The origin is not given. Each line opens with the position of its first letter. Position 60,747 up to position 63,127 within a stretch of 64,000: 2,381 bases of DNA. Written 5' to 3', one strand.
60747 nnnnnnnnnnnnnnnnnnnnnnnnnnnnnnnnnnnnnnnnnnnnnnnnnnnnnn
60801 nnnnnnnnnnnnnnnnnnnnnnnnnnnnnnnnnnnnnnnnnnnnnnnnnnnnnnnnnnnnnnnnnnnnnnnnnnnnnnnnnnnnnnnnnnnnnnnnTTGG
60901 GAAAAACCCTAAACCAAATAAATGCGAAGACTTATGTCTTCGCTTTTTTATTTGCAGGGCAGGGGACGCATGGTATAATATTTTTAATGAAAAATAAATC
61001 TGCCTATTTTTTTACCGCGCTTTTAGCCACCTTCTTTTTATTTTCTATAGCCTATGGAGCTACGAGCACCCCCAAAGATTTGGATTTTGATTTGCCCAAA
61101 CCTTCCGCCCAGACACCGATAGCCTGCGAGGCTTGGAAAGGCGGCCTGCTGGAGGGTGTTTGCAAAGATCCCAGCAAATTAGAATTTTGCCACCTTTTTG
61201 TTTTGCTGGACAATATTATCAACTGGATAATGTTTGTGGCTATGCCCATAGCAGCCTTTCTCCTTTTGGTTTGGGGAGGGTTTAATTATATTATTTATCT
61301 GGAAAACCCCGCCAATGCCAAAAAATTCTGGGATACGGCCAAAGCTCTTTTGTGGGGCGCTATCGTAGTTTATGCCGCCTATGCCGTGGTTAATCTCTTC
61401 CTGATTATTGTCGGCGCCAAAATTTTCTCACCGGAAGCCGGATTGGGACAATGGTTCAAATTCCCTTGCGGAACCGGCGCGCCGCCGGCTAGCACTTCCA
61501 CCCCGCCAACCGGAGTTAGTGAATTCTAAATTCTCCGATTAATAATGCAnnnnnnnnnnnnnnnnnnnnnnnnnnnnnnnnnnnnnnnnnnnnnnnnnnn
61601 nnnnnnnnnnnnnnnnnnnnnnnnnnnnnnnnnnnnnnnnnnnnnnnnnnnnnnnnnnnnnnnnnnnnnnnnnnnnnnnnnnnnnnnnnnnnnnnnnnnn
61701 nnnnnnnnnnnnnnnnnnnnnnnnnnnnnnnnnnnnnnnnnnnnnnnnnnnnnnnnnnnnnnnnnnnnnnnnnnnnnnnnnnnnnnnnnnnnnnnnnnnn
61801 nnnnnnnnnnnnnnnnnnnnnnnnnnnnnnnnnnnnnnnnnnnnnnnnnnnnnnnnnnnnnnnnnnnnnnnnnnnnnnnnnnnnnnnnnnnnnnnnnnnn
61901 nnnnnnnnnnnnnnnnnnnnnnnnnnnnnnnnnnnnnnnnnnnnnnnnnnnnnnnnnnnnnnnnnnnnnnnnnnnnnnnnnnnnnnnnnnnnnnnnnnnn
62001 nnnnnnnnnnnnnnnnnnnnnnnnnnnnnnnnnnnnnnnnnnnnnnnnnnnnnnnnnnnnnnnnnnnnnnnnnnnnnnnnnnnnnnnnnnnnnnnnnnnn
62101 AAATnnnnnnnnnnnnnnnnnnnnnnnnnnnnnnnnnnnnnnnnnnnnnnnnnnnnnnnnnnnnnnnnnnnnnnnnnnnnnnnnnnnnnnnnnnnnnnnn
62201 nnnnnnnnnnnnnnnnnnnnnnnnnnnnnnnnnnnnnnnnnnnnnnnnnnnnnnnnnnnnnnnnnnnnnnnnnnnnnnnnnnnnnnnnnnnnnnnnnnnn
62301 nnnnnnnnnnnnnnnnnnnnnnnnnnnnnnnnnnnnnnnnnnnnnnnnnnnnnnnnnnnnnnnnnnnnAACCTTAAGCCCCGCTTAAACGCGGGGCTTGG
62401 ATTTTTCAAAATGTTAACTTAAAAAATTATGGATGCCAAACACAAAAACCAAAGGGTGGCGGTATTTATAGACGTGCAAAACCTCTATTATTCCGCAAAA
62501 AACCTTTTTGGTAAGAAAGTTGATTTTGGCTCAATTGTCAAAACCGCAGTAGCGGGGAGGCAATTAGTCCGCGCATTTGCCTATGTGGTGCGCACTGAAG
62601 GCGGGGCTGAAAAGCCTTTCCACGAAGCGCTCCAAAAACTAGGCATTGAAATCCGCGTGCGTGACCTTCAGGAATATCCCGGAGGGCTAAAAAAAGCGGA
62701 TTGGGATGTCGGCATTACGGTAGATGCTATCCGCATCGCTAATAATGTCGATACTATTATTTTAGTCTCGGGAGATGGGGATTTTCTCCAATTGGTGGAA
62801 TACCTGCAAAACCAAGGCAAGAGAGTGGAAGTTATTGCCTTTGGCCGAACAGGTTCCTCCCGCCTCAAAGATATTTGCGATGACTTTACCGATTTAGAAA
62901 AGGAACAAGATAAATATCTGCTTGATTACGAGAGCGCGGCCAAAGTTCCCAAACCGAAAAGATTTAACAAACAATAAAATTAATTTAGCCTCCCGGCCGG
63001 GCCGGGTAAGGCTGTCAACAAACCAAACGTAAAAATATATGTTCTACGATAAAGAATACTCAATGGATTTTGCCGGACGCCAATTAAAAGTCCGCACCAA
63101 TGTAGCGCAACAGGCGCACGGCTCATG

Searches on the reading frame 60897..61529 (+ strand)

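Call 9: search_protein_families(library=pfam, proteins=[window:60897-61529:+], max_evalue=0.01)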
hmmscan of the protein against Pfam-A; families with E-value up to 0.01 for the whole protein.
window:60897-61529:+ (210 aa): 1 family
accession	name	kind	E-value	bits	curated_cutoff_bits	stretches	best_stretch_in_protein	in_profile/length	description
PF18895.5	T4SS_pilin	-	8.1e-06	26.3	26.6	1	101-168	6-71/71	Type IV secretion system pilin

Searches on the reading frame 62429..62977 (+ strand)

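Call 9: search_protein_families(library=pfam, proteins=[window:62429-62977:+], max_evalue=0.01)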
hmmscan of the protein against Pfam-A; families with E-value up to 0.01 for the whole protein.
window:62429-62977:+ (182 aa): 1 family
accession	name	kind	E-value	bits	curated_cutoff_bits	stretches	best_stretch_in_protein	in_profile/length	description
PF01936.24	NYN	-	1.4e-38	133.1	24.2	1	9-157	1-145/145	NYN domain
